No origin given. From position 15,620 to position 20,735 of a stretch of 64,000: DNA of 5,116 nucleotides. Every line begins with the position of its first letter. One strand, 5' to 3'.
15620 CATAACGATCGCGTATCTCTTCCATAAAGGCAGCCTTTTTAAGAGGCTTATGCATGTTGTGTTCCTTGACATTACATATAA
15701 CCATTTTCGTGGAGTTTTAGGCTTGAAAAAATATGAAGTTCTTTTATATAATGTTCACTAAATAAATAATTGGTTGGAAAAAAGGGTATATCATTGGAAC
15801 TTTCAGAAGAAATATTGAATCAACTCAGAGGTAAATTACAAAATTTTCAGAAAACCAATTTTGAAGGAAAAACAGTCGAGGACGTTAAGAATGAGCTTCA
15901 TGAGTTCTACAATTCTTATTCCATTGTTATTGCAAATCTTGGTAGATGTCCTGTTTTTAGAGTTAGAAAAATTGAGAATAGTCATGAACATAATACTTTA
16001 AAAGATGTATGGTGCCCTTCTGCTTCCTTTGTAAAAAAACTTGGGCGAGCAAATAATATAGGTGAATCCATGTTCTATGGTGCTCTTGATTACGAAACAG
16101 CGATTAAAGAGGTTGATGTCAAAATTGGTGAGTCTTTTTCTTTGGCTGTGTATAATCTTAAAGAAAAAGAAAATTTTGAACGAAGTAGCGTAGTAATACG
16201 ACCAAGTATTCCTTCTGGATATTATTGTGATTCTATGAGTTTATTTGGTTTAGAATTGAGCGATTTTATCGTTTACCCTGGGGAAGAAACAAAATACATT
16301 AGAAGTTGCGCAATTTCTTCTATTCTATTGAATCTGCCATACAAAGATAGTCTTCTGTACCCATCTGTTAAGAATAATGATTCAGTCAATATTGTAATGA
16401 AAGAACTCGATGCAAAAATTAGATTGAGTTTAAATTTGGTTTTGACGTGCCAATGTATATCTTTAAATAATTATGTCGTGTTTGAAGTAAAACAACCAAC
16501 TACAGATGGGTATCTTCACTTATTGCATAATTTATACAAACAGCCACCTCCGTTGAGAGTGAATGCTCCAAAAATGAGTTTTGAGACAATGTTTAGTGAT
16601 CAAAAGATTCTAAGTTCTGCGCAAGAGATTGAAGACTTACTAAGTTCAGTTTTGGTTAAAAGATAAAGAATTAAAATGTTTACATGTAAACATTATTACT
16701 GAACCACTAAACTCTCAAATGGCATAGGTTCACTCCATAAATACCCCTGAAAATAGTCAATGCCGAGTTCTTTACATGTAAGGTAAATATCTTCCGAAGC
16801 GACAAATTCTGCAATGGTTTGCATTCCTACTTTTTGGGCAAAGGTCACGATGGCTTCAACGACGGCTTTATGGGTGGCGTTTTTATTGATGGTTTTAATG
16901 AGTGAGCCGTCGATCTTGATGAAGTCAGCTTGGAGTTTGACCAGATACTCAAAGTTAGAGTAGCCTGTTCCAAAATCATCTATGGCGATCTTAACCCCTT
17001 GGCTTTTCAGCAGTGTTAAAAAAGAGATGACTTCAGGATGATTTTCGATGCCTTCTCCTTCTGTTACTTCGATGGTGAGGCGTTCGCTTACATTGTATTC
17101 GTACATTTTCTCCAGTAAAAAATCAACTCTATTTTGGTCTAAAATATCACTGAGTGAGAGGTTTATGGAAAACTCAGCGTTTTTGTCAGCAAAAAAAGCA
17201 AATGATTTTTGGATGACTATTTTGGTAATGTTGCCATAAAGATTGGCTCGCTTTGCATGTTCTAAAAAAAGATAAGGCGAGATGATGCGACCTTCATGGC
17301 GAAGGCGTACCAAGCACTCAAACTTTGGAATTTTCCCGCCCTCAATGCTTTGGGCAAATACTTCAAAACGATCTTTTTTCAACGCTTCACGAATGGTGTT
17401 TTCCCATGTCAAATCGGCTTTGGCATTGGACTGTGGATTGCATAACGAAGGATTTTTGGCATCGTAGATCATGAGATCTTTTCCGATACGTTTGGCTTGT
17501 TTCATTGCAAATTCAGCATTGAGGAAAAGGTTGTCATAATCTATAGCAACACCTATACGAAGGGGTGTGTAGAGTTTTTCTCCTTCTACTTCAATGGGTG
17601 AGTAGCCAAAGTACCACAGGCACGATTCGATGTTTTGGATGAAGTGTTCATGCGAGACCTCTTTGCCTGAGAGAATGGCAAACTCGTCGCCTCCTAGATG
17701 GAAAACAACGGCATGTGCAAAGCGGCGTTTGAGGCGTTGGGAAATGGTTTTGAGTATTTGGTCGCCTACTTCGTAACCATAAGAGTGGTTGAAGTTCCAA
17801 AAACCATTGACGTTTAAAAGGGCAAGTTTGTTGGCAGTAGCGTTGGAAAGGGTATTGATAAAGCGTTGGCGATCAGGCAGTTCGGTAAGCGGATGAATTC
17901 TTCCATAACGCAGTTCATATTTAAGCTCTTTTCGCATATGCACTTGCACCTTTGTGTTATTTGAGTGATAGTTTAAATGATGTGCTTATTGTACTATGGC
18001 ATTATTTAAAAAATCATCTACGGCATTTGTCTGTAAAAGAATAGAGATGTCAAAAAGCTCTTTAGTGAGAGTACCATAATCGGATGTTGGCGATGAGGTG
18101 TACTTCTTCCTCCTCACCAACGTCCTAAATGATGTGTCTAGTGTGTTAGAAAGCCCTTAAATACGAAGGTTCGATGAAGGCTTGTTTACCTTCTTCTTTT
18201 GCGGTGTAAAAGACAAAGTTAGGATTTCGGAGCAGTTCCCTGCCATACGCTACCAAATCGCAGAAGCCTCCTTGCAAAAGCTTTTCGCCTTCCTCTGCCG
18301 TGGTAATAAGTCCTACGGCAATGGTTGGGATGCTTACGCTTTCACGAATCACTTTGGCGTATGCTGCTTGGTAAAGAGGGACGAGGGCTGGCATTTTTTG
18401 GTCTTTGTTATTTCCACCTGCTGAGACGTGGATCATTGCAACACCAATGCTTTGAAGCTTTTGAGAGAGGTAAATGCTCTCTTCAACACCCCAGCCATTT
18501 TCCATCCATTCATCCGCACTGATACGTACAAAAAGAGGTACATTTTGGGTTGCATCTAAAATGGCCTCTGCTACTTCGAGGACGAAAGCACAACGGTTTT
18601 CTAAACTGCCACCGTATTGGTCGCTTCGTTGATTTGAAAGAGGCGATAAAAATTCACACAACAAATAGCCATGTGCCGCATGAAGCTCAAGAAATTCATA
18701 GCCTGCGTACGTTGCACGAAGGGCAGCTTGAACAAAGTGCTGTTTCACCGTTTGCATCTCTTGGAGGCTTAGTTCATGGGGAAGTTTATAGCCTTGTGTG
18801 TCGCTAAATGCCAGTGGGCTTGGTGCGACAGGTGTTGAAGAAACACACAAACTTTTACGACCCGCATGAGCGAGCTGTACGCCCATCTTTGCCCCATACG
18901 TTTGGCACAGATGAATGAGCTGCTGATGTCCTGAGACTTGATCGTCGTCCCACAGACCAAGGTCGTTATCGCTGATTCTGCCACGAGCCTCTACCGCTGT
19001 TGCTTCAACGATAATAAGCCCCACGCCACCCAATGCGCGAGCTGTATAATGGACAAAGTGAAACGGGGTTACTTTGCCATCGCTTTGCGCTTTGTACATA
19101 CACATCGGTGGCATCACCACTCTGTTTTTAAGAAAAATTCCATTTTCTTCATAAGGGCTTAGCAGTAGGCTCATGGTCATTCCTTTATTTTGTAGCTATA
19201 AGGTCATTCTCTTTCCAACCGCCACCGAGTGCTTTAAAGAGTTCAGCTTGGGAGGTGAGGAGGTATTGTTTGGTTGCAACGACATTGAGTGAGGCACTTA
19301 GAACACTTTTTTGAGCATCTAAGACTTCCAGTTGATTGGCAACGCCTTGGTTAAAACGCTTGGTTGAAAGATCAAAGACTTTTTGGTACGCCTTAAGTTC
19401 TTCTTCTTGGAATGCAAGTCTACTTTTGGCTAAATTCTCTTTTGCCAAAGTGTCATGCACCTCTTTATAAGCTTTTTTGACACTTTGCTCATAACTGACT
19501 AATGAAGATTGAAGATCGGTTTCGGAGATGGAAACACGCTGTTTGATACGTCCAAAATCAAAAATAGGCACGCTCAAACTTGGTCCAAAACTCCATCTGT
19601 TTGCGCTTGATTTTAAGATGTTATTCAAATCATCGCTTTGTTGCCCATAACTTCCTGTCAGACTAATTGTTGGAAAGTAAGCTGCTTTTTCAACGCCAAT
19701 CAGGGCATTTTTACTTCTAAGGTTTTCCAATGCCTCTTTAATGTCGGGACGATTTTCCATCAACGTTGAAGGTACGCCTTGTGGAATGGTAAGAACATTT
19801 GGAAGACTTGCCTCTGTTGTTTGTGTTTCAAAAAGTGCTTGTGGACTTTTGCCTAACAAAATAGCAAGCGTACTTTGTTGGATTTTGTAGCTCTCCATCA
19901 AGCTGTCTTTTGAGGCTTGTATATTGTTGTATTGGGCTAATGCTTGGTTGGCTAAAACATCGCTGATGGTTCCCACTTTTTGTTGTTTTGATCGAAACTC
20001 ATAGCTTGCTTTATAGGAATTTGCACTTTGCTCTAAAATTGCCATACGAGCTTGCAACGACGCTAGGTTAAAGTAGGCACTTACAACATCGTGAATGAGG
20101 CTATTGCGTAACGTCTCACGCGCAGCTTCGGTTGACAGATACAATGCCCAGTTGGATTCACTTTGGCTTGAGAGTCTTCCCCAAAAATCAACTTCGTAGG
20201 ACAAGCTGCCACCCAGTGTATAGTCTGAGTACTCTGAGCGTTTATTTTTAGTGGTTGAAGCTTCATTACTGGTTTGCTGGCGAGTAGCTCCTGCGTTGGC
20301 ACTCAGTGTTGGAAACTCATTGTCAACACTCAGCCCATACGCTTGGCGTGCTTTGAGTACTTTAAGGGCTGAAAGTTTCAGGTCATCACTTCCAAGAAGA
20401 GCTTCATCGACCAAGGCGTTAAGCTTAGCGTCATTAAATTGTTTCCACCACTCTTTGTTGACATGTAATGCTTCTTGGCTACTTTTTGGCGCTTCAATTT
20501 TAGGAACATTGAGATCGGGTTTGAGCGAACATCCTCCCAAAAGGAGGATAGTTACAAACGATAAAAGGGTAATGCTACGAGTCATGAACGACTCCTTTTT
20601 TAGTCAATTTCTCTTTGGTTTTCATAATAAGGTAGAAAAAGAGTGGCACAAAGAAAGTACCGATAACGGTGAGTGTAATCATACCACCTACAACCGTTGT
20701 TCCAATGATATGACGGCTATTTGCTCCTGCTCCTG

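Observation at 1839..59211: Strongly over-represented palindrome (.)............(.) in intergenic gaps and inside genes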

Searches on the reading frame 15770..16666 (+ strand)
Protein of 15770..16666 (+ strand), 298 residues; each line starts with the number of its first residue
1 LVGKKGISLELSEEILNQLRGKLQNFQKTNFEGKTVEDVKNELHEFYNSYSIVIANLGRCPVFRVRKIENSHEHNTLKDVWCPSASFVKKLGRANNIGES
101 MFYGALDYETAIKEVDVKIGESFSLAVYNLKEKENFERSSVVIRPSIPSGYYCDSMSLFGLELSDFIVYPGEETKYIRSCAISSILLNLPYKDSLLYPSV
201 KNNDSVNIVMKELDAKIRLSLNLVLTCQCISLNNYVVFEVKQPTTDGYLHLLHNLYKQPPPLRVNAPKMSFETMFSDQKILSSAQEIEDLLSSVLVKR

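Call 9: search_protein_families(library=ncbifam, proteins=[window:15770-16666:+], max_evalue=0.00001)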
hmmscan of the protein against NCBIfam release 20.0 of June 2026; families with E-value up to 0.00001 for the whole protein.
window:15770-16666:+ (298 aa): 0 families

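Call 29: search_protein_families(library=pfam, proteins=[window:15770-16666:+], max_evalue=0.001)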
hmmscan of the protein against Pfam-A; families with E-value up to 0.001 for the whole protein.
window:15770-16666:+ (298 aa): 1 family
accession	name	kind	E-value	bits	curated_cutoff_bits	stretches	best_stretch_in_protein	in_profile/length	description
PF08808.17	RES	-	4.7e-06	27.1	23.2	1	92-210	25-135/157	RES domain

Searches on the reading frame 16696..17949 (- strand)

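Call 9: search_protein_families(library=ncbifam, proteins=[window:16696-17949:-], max_evalue=0.00001)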
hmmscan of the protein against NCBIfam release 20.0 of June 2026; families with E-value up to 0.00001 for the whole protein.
window:16696-17949:- (417 aa): 23 families
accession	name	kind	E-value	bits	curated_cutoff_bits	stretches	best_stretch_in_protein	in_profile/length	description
NF052458.1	PhdiestGepA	equivalog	7.7e-53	179.8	1200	1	19-413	428-836/840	phosphodiesterase GepA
NF045675.1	PhdiestaseDibA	equivalog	1.4e-47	162.4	980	1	17-414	204-621/623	phosphodiesterase DibA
NF053781.1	cdiGMPphdstlr2612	equivalog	1.6e-47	161.9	1600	1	19-414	843-1261/1268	Tlr1612 family c-di-GMP phosphodiesterase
NF007474.0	PRK10060.1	equivalog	4.7e-45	154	782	1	23-413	244-649/663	cyclic di-GMP phosphodiesterase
NF007298.0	PRK09776.1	equivalog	8.3e-42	143.1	1135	1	9-415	676-1103/1111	diguanylate cyclase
NF008467.0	PRK11359.1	equivalog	1.2e-38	132.7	857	1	18-413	378-787/800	oxygen-sensing cyclic-di-GMP phosphodiesterase DosP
NF045673.1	c-di-GMPRcptLapD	equivalog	7.5e-33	113.7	1020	1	35-410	262-646/647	cyclic di-GMP receptor LapD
NF008807.1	PRK11829.1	equivalog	2.2e-30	105.4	733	1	18-411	244-655/670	biofilm formation regulator HmsP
NF007839.0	PRK10551.1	equivalog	5.6e-30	104.4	461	1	183-415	265-507/518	cyclic di-GMP phosphodiesterase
NF052265.1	EAL_dom_RimA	equivalog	9.1e-24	84.1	430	1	289-412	114-236/248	S6 modification regulatory phosphodiesterase RimA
NF052596.1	RR_EAL_PvrR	equivalog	1.7e-22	79.6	580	1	176-412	137-383/398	response regulator cyclic di-GMP phosphodiesterase PvrR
NF008281.1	PRK11059.1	equivalog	2.2e-21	75.8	663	1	144-410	363-631/633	RNase E specificity factor CsrD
NF007423.1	PRK09966.1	equivalog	1.2e-18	67.2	325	1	18-139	241-371/390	diguanylate cyclase DgcN/YfiN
NF051476.1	CDiGphdiTpdA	equivalog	3.9e-16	59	1000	1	234-405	398-567/570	cyclic di-GMP phosphodiesterase TpdA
TIGR00254.1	GGDEF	domain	1.4e-11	44.4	37.4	1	41-161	38-165/168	diguanylate cyclase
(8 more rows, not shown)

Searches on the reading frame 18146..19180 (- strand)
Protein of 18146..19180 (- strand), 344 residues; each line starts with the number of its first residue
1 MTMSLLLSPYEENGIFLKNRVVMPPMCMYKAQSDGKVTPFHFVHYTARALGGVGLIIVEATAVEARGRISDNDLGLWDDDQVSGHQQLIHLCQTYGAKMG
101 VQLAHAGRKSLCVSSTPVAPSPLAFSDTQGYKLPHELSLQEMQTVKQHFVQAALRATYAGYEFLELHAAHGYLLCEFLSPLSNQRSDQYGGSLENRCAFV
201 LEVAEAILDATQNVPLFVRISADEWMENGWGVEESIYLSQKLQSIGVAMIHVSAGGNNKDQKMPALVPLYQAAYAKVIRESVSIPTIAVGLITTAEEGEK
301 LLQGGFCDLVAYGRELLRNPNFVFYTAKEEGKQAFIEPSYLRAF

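Call 29: search_protein_families(library=pfam, proteins=[window:18146-19180:-], max_evalue=0.001)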
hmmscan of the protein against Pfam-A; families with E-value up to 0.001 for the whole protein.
window:18146-19180:- (344 aa): 2 families
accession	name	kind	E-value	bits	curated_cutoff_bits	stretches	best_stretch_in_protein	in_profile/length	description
PF00724.26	Oxidored_FMN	-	1.3e-73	248.7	27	1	15-328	11-337/342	NADH:flavin oxidoreductase / NADH oxidase family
PF01207.24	Dus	-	1.2e-05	25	20.4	1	180-327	90-229/311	Dihydrouridine synthase (Dus)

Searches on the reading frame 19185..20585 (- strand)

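Call 10: search_protein_families(library=ncbifam, proteins=[window:19185-20585:-], max_evalue=0.00001)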
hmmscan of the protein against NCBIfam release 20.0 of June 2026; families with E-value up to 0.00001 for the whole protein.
window:19185-20585:- (466 aa): 10 families
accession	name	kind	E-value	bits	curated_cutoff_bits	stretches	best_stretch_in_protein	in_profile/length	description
TIGR01845.1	outer_NodT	subfamily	4.3e-97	325.8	210.05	1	12-456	3-460/460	efflux transporter outer membrane subunit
NF033143.1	efflux_OM_AdeK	equivalog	4.2e-83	279.7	900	1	40-460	48-465/480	multidrug efflux RND transporter AdeIJK outer membrane channel subunit AdeK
NF007347.1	PRK09837.1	subfamily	1.2e-69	235.4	598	1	5-459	4-461/461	Cu(I)/Ag(I) efflux RND transporter outer membrane protein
NF033142.1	efflux_OM_AdeC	exception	3.9e-68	230.1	975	1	44-457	53-462/465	multidrug efflux RND transporter AdeABC outer membrane channel subunit AdeC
NF047721.1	ToxDrgExpTdeA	equivalog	6.7e-42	143.9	550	1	38-456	42-452/455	toxin/drug exporter TdeA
NF007390.0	PRK09915.1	equivalog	4.4e-31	108.1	597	1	44-463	58-485/488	MdtP family multidrug efflux transporter outer membrane subunit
NF008524.1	PRK11459.1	equivalog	3.8e-30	105.1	650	1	42-458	54-477/478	multidrug resistance outer membrane protein MdtQ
TIGR01844.1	type_I_sec_TolC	subfamily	3.7e-27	95.4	225.15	1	70-454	20-398/414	TolC family outer membrane protein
NF052390.1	efflux_OMP_AbuO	equivalog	1.4e-11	43.7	700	1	159-462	136-438/447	multidrug efflux outer membrane protein AbuO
NF007002.0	PRK09465.1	equivalog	1.2e-10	40.5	495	1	277-449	35-205/460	outer membrane channel protein TolC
